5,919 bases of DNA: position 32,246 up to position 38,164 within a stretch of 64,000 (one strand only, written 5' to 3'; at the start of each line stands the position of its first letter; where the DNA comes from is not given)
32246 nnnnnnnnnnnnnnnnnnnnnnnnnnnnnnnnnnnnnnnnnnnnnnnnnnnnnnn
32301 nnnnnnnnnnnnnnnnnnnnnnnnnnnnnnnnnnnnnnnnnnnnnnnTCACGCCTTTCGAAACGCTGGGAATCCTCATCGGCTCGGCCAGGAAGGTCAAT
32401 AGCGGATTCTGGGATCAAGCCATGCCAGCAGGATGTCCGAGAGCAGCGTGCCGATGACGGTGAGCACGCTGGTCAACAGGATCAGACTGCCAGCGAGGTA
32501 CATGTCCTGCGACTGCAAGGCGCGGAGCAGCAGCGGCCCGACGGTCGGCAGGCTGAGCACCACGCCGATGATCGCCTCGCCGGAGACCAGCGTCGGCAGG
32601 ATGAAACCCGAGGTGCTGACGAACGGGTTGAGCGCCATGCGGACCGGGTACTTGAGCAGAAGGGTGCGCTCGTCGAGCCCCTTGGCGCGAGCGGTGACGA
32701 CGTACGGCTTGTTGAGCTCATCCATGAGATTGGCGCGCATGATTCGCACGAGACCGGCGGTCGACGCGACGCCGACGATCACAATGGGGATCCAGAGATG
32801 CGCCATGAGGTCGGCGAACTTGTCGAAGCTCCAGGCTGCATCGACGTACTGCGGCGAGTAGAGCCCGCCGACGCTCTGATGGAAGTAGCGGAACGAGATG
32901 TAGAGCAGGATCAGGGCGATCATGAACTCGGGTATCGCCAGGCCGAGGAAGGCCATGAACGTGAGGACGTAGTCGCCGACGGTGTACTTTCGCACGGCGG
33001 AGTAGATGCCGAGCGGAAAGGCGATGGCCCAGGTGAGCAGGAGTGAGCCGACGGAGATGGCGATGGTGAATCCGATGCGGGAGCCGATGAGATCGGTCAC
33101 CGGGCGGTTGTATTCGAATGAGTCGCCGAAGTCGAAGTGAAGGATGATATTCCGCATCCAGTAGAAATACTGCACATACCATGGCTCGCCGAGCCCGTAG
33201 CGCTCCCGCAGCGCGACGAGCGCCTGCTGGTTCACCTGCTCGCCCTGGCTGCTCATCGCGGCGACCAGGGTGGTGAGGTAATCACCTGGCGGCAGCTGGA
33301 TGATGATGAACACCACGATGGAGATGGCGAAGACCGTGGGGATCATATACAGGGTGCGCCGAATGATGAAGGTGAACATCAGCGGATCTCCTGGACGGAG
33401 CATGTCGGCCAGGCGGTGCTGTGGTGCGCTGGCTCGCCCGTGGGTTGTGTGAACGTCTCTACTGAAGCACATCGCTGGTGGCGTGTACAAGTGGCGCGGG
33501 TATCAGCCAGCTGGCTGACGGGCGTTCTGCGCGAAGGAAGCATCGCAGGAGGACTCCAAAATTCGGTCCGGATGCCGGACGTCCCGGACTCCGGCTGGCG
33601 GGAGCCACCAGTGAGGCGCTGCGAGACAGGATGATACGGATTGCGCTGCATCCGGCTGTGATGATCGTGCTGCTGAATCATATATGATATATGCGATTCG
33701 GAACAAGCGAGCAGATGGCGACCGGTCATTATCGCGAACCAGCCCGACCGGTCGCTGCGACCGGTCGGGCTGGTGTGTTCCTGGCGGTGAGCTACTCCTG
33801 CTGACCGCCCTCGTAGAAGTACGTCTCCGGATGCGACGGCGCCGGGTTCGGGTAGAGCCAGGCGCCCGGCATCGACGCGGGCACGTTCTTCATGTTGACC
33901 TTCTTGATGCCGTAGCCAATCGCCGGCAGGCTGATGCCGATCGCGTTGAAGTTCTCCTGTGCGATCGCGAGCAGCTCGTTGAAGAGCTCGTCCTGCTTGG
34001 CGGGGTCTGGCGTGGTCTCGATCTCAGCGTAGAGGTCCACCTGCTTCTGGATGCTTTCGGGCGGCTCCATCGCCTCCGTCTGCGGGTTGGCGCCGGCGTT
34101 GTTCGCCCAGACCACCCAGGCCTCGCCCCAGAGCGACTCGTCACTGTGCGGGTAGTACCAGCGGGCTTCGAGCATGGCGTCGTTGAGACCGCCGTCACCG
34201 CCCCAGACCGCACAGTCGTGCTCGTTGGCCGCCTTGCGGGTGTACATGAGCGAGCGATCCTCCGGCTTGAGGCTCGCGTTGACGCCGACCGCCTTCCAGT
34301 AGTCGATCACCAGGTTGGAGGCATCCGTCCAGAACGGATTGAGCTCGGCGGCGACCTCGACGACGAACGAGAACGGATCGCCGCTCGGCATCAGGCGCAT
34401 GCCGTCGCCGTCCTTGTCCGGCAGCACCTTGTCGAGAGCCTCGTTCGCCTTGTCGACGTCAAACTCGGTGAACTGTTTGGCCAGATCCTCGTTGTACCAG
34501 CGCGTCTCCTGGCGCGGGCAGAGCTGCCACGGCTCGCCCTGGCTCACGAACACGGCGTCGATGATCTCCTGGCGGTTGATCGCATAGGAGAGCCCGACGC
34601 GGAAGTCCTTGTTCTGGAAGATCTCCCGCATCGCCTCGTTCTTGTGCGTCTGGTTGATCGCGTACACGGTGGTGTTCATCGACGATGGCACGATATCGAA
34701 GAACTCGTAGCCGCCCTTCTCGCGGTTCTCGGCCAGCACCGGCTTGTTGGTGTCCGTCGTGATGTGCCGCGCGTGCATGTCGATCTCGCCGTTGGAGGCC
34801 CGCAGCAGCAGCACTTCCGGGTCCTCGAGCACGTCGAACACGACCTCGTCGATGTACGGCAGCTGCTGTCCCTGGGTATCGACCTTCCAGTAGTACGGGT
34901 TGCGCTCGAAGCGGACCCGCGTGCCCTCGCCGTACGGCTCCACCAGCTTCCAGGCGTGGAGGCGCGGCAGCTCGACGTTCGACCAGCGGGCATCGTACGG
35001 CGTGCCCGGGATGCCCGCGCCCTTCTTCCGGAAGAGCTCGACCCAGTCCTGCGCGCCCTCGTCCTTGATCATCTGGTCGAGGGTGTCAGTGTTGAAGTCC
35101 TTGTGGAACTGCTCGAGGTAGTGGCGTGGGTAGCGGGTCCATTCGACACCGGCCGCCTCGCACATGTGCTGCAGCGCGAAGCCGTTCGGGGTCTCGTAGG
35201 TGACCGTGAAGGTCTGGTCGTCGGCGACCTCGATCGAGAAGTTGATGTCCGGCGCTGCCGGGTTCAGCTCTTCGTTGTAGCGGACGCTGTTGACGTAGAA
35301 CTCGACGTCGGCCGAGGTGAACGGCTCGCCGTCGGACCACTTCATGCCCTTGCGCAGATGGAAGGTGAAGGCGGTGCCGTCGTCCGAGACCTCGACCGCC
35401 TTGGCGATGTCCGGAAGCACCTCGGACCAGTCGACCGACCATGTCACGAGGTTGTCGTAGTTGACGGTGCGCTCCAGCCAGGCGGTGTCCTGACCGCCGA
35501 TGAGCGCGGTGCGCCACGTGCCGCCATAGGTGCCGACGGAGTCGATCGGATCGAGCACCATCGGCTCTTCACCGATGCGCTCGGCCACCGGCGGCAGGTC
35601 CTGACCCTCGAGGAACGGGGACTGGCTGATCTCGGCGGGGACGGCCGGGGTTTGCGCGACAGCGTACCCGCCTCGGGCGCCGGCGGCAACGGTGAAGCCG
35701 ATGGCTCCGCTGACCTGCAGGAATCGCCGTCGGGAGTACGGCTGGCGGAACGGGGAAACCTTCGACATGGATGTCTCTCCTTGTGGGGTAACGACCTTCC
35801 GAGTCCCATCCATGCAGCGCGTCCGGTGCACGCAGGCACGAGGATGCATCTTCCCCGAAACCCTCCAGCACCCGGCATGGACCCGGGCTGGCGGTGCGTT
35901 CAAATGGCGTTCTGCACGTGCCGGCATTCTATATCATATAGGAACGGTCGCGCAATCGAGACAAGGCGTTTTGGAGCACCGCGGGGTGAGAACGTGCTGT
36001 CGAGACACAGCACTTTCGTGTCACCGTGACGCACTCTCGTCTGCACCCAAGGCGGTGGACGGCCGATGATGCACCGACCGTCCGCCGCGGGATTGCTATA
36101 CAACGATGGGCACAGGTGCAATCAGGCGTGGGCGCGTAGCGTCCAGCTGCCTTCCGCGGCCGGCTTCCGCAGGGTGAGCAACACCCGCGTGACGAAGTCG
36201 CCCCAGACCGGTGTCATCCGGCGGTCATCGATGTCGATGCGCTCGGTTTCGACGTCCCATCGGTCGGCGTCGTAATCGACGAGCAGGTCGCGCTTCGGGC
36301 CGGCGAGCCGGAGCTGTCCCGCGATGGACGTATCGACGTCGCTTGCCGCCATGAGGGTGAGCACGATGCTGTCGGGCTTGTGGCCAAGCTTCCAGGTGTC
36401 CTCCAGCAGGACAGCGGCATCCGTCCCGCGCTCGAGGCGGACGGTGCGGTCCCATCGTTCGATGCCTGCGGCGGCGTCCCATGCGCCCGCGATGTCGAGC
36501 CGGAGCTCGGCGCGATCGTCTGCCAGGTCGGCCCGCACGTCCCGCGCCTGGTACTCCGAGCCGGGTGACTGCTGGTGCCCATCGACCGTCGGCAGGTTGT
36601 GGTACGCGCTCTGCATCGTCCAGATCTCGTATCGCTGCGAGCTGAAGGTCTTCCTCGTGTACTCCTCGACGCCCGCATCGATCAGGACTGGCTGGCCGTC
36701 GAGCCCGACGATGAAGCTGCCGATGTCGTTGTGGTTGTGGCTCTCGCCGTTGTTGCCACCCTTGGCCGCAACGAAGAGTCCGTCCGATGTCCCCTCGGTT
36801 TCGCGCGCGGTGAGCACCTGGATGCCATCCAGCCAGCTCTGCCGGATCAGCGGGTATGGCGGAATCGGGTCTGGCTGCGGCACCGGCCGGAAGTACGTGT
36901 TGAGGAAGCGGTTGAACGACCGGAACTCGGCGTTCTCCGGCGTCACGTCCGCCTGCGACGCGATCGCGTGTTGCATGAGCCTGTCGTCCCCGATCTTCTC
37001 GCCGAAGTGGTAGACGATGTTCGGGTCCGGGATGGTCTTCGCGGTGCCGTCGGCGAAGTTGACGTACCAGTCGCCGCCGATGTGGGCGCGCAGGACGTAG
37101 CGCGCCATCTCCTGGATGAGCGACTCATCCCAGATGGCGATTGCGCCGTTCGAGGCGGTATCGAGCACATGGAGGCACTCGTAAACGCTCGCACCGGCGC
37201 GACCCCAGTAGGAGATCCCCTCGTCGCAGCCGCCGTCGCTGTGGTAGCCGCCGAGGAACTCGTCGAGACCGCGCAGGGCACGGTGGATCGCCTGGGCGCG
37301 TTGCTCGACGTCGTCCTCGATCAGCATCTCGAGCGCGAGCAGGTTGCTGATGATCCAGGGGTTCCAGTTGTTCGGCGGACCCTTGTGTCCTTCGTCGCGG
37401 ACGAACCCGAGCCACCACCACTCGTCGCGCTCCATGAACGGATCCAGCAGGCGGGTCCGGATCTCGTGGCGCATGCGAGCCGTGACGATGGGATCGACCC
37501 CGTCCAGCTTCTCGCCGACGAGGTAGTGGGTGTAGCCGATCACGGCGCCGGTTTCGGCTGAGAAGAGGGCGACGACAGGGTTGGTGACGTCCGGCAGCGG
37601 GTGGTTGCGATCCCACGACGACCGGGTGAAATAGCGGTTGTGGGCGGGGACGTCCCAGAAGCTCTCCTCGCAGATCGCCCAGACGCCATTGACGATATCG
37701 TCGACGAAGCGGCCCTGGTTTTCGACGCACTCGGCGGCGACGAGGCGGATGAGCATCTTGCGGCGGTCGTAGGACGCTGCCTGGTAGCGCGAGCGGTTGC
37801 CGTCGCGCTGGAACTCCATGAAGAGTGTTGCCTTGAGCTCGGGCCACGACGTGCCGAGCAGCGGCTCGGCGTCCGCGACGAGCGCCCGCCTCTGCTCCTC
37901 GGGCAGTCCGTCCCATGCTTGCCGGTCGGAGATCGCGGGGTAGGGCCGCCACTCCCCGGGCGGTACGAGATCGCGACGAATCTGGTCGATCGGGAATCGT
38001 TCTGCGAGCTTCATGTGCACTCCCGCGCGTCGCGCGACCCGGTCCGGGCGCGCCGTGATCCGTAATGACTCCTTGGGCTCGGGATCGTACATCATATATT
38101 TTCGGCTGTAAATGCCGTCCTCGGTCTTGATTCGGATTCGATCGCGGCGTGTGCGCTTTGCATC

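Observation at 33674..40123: An AT-only palindromic motif, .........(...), occurs four times, always in the intergenic control regions of one locus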

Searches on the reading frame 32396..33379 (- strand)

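Call 13: search_protein_families(library=pfam, proteins=[window:32396-33379:-])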
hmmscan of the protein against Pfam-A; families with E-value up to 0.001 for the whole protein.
window:32396-33379:- (327 aa): 2 families
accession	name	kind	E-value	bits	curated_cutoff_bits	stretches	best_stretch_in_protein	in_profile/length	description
PF00528.27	BPD_transp_1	-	1e-27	97.5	26.4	1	121-326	2-183/184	Binding-protein-dependent transport system inner membrane component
PF19300.4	BPD_transp_1_N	-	1.5e-10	41.7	23.8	1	1-108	1-113/114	Binding-prot-dependent transport system membrane comp, N-term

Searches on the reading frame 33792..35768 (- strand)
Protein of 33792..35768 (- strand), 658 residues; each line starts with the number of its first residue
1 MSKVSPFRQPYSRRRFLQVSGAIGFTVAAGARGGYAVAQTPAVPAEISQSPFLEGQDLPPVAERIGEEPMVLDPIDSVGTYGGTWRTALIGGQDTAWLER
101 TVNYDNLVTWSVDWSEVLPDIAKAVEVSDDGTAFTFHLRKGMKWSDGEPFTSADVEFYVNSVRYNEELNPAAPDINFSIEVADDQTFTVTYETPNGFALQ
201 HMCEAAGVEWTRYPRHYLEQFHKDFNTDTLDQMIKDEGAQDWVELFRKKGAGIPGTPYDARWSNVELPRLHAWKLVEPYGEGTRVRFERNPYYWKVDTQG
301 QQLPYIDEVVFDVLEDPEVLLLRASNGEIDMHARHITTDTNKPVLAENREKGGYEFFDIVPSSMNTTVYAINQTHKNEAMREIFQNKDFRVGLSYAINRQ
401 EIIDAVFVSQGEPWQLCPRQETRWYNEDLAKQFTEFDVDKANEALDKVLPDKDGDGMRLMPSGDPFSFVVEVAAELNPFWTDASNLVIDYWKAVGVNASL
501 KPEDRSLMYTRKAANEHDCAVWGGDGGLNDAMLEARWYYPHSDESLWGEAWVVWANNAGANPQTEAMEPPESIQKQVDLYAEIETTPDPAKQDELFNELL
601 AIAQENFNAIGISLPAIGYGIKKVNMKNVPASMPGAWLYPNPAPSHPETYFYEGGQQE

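Call 13: search_protein_families(library=pfam, proteins=[window:33792-35768:-])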
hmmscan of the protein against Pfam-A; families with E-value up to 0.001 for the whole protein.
window:33792-35768:- (658 aa): 1 family
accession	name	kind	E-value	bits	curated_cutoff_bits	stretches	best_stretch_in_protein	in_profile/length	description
PF00496.27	SBP_bac_5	-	2.9e-60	204.8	32.4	1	116-533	1-355/368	Bacterial extracellular solute-binding proteins, family 5 Middle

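Call 40: search_protein_families(library=ncbifam, proteins=[window:33792-35768:-], max_evalue=0.00001)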
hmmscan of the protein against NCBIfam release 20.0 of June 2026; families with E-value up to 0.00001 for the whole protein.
window:33792-35768:- (658 aa): 7 families
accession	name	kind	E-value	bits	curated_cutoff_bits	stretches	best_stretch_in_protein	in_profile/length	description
NF045467.1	Opp4A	equivalog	6.1e-30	104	650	2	281-522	220-455/556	oligopeptide ABC transporter substrate-binding protein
TIGR02294.1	nickel_nikA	equivalog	1.2e-23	83.4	393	2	282-525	176-401/501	nickel ABC transporter substrate-binding protein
NF047575.1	opine_bind_CntA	exception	8.4e-18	64.2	800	2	104-197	66-159/535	staphylopine-dependent metal ABC transporter substrate-binding lipoprotein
NF043070.1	DppA_dipep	equivalog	2.6e-15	56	1005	1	103-153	60-110/535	dipeptide ABC transporter periplasmic-binding protein DppA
TIGR04028.1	SBP_KPN_01854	hypoth_equivalog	1.9e-14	53.1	468.5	2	370-511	253-390/509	TIGR04028 family ABC transporter substrate-binding protein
NF011689.0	PRK15109.1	equivalog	5.4e-07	28.6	560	0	277-520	221-433/547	ABC transporter substrate-binding protein SapA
NF007287.0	PRK09755.1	equivalog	3.2e-06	26.3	1098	1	110-155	69-114/535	ABC transporter substrate-binding protein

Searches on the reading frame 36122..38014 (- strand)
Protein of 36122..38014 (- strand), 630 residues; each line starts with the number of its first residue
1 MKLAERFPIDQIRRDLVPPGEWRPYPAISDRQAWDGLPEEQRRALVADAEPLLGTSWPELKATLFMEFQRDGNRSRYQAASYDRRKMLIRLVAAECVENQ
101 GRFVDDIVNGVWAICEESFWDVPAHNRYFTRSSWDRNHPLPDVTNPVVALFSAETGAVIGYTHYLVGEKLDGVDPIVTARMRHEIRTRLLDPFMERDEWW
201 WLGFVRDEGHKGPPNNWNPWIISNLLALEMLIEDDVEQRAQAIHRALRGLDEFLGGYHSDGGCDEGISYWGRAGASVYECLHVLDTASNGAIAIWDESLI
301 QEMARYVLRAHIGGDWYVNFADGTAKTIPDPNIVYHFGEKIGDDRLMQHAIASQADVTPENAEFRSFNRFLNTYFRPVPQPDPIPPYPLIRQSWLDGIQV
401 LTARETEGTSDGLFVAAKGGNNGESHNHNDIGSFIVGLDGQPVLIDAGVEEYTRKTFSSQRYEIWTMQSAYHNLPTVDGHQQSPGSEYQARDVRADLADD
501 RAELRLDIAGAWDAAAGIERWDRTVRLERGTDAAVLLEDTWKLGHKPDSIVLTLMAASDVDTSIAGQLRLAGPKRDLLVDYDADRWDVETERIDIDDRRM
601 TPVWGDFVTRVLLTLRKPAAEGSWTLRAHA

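Call 13: search_protein_families(library=pfam, proteins=[window:36122-38014:-])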
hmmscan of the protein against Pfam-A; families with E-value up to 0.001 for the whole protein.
window:36122-38014:- (630 aa): 1 family
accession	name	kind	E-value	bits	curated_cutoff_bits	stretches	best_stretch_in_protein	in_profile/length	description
PF07940.18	Hepar_II_III_C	-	2e-08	34.5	24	1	415-539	28-149/237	Heparinase II/III-like, C-terminal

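Call 40: search_protein_families(library=ncbifam, proteins=[window:36122-38014:-], max_evalue=0.00001)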
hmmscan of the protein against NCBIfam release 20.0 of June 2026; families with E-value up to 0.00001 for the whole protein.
window:36122-38014:- (630 aa): 0 families

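Call 67: search_solved_structures(query=window:36122-38014:-, max_evalue=0.01)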
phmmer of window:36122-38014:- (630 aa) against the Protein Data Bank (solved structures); distinct sequences matched with E-value up to 0.01: 7.
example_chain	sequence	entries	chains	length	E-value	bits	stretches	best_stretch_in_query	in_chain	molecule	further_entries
8r75_A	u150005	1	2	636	3.7e-118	398.9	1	13-622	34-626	Heparinase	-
8r6z_B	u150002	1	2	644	3.9e-118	398.9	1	13-622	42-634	Heparinase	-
8r70_A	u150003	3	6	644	7e-117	394.7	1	13-622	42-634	Heparinase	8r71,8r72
8r73_A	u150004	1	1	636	9.3e-117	394.3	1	10-616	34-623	Heparinase II/III-like protein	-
8khv_A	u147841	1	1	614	3.4e-13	52.1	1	214-469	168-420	Heparinase II/III-like protein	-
9o3q_A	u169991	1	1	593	9.1e-08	34.2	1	215-496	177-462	PL35 chondroitinase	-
8khw_A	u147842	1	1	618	4.9e-06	28.5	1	215-467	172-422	DUF4962 domain-containing protein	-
